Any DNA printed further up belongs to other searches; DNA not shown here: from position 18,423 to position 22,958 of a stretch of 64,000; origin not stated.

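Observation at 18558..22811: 1417-aa secreted protein combining two PSCyt-like CxxCH motifs with a cysteine-less FGE-sulfatase-like domain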

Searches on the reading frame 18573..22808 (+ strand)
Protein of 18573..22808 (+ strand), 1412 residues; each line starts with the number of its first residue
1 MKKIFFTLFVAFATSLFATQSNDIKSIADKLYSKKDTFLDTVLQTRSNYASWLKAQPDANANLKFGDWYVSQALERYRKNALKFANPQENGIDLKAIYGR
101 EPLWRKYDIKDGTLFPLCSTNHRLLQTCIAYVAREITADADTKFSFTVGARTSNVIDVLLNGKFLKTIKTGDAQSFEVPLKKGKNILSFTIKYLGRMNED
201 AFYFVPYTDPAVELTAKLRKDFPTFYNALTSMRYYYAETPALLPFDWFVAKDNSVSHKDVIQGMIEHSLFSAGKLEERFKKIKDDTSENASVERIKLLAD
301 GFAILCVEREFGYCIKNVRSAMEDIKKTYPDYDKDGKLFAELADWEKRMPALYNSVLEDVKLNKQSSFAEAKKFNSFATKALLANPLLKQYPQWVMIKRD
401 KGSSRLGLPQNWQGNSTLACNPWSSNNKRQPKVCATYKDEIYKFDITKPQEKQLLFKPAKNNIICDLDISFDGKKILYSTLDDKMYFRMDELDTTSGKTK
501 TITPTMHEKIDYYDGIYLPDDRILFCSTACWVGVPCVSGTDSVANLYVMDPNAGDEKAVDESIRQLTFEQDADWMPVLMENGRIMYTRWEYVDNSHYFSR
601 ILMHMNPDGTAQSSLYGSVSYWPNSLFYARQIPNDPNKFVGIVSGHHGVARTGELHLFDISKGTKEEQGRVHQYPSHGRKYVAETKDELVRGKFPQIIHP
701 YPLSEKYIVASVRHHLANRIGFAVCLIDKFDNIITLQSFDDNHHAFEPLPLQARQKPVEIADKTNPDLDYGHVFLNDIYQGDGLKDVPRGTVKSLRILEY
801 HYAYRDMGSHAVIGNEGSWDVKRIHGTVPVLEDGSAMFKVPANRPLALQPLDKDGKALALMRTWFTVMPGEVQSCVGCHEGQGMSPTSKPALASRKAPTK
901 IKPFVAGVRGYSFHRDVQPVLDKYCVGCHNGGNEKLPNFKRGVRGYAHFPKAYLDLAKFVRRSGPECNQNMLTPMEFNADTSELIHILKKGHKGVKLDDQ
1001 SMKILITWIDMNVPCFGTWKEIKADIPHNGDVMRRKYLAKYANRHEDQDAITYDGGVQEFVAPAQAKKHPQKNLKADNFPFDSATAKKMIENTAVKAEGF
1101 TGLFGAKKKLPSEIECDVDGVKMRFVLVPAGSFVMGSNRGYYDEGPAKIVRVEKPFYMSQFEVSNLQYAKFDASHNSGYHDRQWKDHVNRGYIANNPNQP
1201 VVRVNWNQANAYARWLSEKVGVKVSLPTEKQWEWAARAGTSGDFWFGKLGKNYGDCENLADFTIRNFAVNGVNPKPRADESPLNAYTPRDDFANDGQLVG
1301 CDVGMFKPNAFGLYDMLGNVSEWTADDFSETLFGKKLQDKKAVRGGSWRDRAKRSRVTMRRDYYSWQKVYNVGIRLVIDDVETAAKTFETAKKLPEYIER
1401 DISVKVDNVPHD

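Call 5: search_protein_families(library=pfam, proteins=[window:18573-22808:+], max_evalue=1)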
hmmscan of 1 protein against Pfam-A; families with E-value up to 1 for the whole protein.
window:18573-22808:+ (1412 aa): 3 families
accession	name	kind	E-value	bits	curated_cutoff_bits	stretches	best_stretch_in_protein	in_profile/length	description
PF03781.23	FGE-sulfatase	-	4.5e-46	158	23.3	1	1125-1377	5-254/255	Sulfatase-modifying factor enzyme 1-like domain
PF18582.6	HZS_alpha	-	8.2e-33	113.3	26.6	1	790-880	1-98/98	Hydrazine synthase alpha subunit middle domain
PF13442.11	Cytochrome_CBB3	-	0.0018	19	27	0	918-940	7-28/68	Cytochrome C oxidase, cbb3-type, subunit III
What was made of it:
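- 20940..21212 (+): HZS_alpha 'middle' domain carrying heme motif 1. Pfam PF18582, E 8.2e-33, aa 790-880 (call 5).
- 21945..22703 (+): FGE-fold (C-type-lectin-like) domain of the PvdO/PorK type, without the catalytic Cys pair. Pfam PF03781, E 4.5e-46 (call 5).
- On Hydrazine synthase alpha subunit (HzsA): Pfam PF18582, E 8e-33 (call 5).
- On Formylglycine-generating enzyme (FGE/SUMF1): PF03781, E 4.5e-46 (call 5).
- Checked: Pfam FGE-sulfatase PF03781 matches aa 1125-1377 with E 4.5e-46 (call 5).
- Pfam HZS_alpha (E 8e-33) and FGE-sulfatase (E 4.5e-46) (call 5). It has the FGE fold (call 5).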

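Call 6: search_protein_families(library=ncbifam, proteins=[window:18573-22808:+], max_evalue=1)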
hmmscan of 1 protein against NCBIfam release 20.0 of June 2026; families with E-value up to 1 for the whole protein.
window:18573-22808:+ (1412 aa): 9 families
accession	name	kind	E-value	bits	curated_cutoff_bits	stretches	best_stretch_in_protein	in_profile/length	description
NF051459.1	pyoverdine_PvdO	equivalog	1.3e-28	99.8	500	2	1124-1247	35-166/280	dihydropyoverdine dehydrogenase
TIGR03525.2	GldK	equivalog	5e-25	88.6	350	2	1198-1379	219-406/408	T9SS ring complex lipoprotein PorK/GldK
NF052339.1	hydrazine_alpha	equivalog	4.3e-12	44.7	800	2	816-882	520-587/804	hydrazine synthase subunit alpha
NF041186.1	SenA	equivalog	2.2e-11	43.8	420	1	1084-1376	172-380/382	selenoneine synthase SenA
TIGR03440.2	egtB_TIGR03440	equivalog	1.2e-10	41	360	2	1181-1376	256-412/413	ergothioneine biosynthesis protein EgtB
TIGR03530.1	GldJ_short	equivalog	2.1e-07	30.2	382.9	2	1225-1354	211-342/396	gliding motility lipoprotein GldJ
TIGR03524.1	GldJ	equivalog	1.6e-06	27.1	458.2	1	1223-1328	263-365/559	gliding motility lipoprotein GldJ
TIGR04344.1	ovoA_Nterm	equivalog_domain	2.7e-05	23.2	400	1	1202-1330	298-401/444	5-histidylcysteine sulfoxide synthase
TIGR02171.1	Fb_sc_TIGR02171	subfamily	0.0018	16.3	544.35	1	1303-1402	193-305/912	TIGR02171 family lipoprotein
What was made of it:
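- On Hydrazine synthase alpha subunit (HzsA): 44.7 bits against a cutoff of 800, partial match only (call 6).
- On PvdO (dihydropyoverdine dehydrogenase): 99.8 bits against a cutoff of 500 (call 6).
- Closest known: PvdO. Different: NCBIfam PvdO scores 99.8 bits against a cutoff of 500 (call 6), so this is not a PvdO orthologue.
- NCBIfam hydrazine_alpha scores 44.7 bits against a cutoff of 800 (call 6).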

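Call 7: search_solved_structures(query=window:18573-22808:+, max_evalue=0.01, show_alignments=2)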
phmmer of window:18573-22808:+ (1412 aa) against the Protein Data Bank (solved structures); distinct sequences matched with E-value up to 0.01: 22.
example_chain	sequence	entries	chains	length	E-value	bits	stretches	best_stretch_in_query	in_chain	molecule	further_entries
5hha_A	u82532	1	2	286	6.1e-20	73.7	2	1124-1254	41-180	PvdO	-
6muj_A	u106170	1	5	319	4.1e-15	57.6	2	1189-1243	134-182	Formylglycine-generating enzyme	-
2q17_A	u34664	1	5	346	5e-15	57.4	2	1189-1243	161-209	formylglycine generating enzyme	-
31dc_A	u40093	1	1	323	2.2e-14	55.2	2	1192-1360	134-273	Formylglycine-generating enzyme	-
2afy_X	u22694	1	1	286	2.3e-14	55.2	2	1192-1366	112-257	Sulfatase modifying factor 1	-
1y1e_X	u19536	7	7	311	2.4e-14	55.1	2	1192-1357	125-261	C-alpha-formyglycine-generating enzyme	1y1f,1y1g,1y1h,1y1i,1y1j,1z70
2aft_X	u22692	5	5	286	3e-14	54.8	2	1191-1360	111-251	Sulfatase modifying factor 1 | Sulfatase-modifying factor 1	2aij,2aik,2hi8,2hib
5ssy_A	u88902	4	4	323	3.2e-14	54.7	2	1192-1249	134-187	Formylglycine-generating enzyme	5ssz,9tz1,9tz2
9ots_A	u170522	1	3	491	3.6e-14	54.5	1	1289-1378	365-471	Por secretion system protein porK/gldK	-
9mzu_A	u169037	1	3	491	3.7e-14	54.5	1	1289-1378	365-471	PorK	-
2aii_X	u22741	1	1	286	4e-14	54.4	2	1192-1249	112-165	Sulfatase modifying factor 1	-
9myj_B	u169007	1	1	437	4.5e-14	54.2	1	1289-1377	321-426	Lipoprotein, putative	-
9p6h_B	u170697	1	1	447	4.5e-14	54.2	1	1289-1377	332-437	Lipoprotein, putative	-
5ssx_A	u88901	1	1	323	8.3e-14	53.3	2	1192-1249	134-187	Formylglycine-generating enzyme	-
8aru_A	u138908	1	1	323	2.1e-13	52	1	1192-1249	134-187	Formylglycine-generating enzyme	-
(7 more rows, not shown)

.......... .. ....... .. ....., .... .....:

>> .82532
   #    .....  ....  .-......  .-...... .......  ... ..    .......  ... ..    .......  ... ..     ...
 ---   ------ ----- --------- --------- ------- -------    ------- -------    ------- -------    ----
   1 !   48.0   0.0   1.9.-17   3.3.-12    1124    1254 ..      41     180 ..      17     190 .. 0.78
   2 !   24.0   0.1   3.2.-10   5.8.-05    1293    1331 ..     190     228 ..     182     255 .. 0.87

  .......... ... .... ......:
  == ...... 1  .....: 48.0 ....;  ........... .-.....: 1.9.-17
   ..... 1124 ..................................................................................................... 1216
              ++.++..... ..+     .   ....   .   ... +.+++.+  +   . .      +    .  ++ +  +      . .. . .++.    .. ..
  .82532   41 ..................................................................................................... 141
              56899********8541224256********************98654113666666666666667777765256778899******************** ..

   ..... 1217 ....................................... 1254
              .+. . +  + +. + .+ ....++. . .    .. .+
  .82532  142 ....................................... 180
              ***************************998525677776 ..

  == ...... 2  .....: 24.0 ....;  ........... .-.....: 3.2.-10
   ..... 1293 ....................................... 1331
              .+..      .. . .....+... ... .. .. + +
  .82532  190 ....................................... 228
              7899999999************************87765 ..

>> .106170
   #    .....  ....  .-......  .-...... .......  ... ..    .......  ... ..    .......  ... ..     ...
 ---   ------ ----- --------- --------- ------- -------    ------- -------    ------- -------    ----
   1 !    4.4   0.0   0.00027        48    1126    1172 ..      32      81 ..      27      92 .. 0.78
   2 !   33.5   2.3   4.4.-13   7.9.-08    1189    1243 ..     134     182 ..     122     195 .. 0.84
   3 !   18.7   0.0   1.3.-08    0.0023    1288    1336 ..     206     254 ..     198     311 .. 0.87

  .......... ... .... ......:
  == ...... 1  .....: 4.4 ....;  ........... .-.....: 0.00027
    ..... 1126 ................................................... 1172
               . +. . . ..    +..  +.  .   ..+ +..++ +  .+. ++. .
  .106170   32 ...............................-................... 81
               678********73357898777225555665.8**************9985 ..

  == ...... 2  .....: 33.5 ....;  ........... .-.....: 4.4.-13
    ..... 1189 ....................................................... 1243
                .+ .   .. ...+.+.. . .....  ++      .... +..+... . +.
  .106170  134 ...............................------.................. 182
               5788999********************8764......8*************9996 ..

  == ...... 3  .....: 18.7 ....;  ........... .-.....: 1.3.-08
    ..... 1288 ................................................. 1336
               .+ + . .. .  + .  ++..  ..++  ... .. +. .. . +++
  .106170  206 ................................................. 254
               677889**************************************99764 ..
